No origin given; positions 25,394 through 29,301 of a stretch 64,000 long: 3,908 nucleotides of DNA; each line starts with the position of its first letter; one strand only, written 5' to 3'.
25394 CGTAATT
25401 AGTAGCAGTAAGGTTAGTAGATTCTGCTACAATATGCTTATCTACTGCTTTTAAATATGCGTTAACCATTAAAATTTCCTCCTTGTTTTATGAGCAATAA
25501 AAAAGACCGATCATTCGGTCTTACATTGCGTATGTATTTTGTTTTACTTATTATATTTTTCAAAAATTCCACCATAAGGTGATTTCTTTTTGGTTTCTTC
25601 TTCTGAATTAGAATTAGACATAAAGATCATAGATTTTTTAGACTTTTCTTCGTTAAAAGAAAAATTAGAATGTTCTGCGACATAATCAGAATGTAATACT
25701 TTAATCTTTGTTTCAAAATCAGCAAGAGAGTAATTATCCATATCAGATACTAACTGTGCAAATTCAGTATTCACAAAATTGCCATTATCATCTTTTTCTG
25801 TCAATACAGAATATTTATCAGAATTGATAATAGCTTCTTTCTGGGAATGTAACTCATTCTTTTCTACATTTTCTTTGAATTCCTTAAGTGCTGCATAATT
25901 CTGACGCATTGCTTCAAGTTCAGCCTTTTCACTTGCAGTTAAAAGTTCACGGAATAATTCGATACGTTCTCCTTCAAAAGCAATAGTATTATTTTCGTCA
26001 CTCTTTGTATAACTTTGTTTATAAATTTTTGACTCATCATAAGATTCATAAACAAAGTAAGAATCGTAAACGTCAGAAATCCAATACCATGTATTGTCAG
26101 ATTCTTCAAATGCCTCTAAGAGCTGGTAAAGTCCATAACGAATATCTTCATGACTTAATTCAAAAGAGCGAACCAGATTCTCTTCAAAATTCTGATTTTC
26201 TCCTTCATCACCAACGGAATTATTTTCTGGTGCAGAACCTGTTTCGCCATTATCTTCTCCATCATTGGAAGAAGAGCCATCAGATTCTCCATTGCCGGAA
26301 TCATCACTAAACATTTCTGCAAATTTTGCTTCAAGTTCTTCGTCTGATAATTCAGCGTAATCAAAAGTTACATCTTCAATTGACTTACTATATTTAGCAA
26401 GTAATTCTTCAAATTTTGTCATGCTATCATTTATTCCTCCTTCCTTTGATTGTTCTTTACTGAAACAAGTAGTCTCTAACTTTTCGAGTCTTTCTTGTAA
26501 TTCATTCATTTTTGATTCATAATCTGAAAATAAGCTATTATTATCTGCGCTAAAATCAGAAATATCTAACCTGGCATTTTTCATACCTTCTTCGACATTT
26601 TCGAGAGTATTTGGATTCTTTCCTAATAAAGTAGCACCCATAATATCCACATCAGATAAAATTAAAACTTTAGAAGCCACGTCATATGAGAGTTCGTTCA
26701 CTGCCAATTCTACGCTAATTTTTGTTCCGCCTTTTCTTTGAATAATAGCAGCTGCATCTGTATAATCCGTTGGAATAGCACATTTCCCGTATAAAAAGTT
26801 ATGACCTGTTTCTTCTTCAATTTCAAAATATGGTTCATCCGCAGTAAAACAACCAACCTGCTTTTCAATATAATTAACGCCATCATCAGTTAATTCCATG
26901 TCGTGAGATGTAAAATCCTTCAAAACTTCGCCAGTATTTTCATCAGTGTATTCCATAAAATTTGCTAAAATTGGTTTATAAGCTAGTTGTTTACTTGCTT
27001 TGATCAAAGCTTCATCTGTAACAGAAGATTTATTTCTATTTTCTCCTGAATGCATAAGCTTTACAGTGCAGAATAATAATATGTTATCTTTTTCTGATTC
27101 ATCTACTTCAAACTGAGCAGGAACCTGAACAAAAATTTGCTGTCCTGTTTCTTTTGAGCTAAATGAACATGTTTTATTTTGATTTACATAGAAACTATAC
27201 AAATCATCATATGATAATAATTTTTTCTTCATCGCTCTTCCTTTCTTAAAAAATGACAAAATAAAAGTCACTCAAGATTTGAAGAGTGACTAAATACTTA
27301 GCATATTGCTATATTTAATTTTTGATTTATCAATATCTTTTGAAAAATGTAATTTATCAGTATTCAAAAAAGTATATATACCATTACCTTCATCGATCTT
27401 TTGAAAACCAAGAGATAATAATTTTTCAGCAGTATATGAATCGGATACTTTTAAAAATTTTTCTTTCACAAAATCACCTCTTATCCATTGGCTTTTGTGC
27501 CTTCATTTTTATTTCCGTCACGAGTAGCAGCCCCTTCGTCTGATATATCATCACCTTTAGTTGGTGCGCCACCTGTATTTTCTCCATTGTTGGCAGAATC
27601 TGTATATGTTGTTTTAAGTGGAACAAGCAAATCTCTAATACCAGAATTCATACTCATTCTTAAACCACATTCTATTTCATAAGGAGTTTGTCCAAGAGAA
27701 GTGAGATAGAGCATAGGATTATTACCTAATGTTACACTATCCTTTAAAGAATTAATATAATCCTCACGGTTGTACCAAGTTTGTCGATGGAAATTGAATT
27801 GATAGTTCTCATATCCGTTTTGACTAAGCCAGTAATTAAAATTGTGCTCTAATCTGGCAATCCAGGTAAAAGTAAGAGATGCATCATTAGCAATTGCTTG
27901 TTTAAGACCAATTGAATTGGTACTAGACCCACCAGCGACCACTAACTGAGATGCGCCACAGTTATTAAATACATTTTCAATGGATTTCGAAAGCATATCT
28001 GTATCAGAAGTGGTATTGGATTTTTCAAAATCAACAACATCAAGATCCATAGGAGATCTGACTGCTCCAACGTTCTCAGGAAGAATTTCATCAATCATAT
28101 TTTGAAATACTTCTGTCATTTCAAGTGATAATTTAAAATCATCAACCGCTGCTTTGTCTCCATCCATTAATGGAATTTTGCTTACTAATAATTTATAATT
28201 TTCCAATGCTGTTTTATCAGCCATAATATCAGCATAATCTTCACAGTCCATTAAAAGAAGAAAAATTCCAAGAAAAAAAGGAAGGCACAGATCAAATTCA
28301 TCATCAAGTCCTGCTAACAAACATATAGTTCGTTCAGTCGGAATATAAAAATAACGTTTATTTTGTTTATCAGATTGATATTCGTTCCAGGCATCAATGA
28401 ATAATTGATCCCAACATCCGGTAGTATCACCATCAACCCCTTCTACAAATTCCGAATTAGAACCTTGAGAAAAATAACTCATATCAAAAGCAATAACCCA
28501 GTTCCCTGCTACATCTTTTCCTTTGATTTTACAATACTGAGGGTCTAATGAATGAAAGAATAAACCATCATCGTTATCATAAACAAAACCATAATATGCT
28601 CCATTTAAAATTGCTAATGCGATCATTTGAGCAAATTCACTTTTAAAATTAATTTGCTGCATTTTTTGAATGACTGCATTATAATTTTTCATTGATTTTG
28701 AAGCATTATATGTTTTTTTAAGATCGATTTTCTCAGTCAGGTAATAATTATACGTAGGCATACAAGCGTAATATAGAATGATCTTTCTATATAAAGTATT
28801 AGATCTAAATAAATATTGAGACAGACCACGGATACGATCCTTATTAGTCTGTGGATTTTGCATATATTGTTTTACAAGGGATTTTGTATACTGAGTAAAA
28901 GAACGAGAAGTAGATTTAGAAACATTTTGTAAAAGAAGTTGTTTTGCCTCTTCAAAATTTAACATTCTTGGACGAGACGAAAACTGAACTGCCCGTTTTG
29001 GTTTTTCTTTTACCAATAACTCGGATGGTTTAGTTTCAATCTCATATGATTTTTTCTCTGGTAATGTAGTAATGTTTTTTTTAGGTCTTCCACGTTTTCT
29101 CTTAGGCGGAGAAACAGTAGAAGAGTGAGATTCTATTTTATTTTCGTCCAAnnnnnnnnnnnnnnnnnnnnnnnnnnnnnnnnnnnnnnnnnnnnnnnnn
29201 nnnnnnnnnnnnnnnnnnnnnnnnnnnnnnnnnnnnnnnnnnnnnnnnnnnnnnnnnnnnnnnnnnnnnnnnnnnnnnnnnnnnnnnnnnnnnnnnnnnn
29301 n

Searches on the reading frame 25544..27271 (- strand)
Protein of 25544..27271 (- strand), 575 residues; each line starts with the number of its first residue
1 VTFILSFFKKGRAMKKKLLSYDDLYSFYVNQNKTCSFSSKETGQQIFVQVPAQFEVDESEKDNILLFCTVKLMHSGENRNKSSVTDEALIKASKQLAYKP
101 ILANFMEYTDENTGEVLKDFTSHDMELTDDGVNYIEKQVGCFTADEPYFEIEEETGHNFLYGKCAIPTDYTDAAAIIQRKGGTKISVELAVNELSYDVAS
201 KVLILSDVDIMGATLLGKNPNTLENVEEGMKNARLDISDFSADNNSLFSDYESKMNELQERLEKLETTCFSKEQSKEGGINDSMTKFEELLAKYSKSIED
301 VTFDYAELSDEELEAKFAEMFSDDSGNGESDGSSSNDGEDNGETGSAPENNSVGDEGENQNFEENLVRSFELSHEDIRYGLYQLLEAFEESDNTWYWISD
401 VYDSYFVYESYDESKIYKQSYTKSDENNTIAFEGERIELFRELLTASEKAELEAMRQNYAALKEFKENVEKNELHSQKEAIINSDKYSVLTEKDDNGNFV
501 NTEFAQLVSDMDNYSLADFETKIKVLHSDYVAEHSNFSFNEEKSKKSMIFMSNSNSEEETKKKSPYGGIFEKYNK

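Call 29: search_protein_families(library=phrogs, proteins=[window:25544-27271:-], max_evalue=0.00001)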
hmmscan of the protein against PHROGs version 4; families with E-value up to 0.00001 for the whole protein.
window:25544-27271:- (575 aa): 1 family
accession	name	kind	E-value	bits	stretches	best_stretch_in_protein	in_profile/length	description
phrog_3313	-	unknown function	1.2e-42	147.7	1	48-574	7-479/480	-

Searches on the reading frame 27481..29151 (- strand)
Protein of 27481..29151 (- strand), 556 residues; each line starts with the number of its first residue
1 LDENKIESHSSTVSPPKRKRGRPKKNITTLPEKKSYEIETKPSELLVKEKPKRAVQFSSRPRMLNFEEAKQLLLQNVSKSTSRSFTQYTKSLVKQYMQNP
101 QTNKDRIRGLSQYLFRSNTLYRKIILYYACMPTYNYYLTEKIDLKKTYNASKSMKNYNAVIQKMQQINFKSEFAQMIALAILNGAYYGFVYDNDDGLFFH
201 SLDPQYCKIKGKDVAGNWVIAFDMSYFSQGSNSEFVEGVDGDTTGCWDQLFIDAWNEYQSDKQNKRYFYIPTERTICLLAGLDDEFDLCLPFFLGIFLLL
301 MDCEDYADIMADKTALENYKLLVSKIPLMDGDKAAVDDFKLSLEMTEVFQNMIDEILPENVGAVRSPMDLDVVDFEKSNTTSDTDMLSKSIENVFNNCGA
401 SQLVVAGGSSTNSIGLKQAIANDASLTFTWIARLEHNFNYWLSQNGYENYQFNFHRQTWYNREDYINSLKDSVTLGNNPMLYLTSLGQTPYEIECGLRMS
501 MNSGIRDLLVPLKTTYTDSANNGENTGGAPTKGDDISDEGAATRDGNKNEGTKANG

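Call 29: search_protein_families(library=phrogs, proteins=[window:27481-29151:-], max_evalue=0.00001)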
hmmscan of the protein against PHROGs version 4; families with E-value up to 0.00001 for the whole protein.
window:27481-29151:- (556 aa): 1 family
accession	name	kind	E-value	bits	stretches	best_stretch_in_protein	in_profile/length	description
phrog_2739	-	head and packaging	2.7e-75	254.9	1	76-550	33-499/501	portal protein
